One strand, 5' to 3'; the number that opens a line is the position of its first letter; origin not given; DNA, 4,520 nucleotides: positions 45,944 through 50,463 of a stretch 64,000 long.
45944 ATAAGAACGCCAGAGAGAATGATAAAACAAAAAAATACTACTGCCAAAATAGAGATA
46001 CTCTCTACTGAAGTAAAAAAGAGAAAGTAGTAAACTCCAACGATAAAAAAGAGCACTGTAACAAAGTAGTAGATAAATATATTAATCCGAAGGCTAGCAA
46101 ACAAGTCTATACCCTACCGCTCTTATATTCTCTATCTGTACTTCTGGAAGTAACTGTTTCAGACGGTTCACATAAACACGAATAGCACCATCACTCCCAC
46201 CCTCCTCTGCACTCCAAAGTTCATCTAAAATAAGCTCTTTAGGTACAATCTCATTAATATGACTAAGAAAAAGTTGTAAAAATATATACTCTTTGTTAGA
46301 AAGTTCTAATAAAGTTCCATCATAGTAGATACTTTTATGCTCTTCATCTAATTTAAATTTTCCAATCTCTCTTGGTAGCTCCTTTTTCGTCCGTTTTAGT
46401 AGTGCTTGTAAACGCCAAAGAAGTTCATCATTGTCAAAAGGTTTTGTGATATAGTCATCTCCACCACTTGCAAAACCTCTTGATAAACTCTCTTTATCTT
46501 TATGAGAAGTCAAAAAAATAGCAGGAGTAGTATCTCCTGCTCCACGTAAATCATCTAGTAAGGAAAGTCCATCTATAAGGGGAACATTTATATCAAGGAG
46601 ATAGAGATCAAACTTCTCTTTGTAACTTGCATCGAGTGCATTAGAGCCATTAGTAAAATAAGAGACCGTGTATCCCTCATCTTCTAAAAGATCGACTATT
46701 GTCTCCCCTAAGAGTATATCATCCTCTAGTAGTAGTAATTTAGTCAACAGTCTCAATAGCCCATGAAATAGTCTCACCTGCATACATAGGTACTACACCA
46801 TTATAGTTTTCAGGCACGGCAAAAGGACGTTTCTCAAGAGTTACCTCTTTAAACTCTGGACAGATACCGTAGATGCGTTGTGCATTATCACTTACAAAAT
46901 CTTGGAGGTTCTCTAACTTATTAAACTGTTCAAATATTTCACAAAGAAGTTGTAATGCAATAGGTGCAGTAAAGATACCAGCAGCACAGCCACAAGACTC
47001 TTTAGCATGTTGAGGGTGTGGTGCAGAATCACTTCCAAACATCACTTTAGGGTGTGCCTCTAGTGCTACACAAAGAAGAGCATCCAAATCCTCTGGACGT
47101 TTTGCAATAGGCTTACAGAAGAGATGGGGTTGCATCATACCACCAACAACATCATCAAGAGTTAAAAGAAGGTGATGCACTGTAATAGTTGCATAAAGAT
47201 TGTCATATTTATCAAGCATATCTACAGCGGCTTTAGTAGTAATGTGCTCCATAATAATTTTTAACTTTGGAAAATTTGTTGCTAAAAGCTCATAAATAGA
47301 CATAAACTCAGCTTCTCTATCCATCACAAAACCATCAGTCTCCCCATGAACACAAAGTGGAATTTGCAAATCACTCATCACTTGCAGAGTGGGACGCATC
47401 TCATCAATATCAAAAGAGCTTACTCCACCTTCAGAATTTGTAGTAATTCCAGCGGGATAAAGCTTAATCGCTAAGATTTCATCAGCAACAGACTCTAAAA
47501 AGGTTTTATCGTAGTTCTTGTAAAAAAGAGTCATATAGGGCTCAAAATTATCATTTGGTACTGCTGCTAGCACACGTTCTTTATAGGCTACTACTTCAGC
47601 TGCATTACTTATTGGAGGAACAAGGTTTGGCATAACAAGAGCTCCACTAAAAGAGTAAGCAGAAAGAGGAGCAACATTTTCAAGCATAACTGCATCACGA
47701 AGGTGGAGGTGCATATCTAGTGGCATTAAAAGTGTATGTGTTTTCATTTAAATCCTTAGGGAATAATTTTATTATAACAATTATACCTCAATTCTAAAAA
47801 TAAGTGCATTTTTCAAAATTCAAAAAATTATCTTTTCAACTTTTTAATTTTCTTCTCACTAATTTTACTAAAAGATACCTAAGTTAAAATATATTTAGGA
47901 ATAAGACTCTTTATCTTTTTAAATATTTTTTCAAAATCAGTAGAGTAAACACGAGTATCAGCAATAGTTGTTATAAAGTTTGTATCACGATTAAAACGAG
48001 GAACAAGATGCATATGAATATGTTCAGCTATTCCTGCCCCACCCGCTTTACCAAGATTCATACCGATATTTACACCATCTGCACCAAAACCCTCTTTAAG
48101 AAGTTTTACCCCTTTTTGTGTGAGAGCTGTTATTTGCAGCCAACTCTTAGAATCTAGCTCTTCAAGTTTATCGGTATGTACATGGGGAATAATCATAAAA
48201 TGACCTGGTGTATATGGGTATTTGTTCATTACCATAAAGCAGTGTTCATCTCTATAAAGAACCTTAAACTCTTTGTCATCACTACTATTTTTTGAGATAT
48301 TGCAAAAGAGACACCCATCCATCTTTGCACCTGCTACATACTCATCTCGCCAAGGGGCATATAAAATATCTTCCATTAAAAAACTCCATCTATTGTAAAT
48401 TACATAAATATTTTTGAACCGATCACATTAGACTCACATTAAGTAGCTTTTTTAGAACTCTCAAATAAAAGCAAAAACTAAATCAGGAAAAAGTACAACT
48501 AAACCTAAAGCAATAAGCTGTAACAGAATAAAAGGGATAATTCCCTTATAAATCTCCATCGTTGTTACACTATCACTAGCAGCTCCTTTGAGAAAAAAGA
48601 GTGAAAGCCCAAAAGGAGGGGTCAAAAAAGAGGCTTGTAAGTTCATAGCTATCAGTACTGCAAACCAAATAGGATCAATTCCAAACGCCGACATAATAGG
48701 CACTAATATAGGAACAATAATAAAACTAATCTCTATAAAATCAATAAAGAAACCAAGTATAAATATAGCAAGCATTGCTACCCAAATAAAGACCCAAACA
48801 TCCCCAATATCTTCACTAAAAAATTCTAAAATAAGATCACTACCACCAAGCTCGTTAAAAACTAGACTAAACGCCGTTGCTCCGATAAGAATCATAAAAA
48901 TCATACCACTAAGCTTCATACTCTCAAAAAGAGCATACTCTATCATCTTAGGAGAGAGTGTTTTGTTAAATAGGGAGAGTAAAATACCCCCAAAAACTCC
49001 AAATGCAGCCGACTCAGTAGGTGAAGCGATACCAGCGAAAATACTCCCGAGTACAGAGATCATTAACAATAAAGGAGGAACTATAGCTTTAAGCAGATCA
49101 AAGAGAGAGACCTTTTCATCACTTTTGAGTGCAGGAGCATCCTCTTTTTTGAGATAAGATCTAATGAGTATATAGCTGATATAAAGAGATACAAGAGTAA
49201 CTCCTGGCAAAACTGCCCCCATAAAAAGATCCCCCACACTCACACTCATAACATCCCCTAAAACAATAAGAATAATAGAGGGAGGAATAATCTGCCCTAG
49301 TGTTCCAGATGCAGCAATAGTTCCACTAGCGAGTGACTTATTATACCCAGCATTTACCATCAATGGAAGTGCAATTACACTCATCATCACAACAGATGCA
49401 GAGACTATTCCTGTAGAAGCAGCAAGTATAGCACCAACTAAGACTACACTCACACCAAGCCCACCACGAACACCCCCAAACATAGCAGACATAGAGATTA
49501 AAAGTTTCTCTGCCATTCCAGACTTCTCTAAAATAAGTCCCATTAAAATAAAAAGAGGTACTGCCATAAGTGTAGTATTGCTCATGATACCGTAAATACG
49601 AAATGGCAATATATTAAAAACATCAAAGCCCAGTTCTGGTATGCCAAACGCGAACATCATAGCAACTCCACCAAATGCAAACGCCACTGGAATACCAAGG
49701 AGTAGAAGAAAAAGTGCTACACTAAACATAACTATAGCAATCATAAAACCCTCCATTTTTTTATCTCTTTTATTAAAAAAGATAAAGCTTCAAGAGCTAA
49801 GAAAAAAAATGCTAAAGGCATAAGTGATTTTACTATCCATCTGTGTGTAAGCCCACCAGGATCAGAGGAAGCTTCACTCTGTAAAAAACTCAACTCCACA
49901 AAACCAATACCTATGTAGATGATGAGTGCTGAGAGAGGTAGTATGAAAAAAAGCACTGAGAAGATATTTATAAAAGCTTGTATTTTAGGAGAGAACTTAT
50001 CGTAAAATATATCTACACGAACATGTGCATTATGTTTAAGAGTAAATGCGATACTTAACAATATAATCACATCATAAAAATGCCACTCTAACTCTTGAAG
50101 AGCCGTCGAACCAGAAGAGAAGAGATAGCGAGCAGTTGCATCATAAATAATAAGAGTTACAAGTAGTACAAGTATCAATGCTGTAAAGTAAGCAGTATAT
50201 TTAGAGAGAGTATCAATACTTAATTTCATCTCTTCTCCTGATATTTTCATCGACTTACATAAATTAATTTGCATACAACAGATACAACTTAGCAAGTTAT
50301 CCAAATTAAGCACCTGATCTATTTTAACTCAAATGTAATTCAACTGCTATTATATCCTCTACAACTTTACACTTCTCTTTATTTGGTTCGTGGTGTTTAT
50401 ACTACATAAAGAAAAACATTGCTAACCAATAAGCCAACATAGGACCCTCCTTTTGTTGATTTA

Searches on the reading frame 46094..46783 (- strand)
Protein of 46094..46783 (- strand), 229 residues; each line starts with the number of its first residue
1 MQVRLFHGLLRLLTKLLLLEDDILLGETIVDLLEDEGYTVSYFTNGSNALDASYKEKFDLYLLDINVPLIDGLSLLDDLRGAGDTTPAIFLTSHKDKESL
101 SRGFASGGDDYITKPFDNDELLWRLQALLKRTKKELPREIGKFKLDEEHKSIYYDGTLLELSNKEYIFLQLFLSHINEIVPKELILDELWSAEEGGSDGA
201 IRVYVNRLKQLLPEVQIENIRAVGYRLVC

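Call 55: search_protein_families(library=pfam, proteins=[window:46094-46783:-], max_evalue=0.0001)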
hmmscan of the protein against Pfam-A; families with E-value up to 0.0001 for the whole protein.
window:46094-46783:- (229 aa): 2 families
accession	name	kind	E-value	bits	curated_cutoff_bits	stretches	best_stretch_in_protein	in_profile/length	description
PF00072.30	Response_reg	-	4.6e-24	85.2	30.2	1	17-125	2-110/111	Response regulator receiver domain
PF00486.34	Trans_reg_C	-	3.6e-14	53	26.2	1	158-227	3-77/77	Transcriptional regulatory protein, C terminal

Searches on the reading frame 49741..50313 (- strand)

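Call 55: search_protein_families(library=pfam, proteins=[window:49741-50313:-], max_evalue=0.0001)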
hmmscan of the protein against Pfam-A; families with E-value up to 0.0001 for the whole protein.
window:49741-50313:- (190 aa): 1 family
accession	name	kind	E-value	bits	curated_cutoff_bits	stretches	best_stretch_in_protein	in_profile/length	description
PF04290.18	DctQ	-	1.6e-21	77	28.3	1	52-185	2-131/132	Tripartite ATP-independent periplasmic transporters, DctQ component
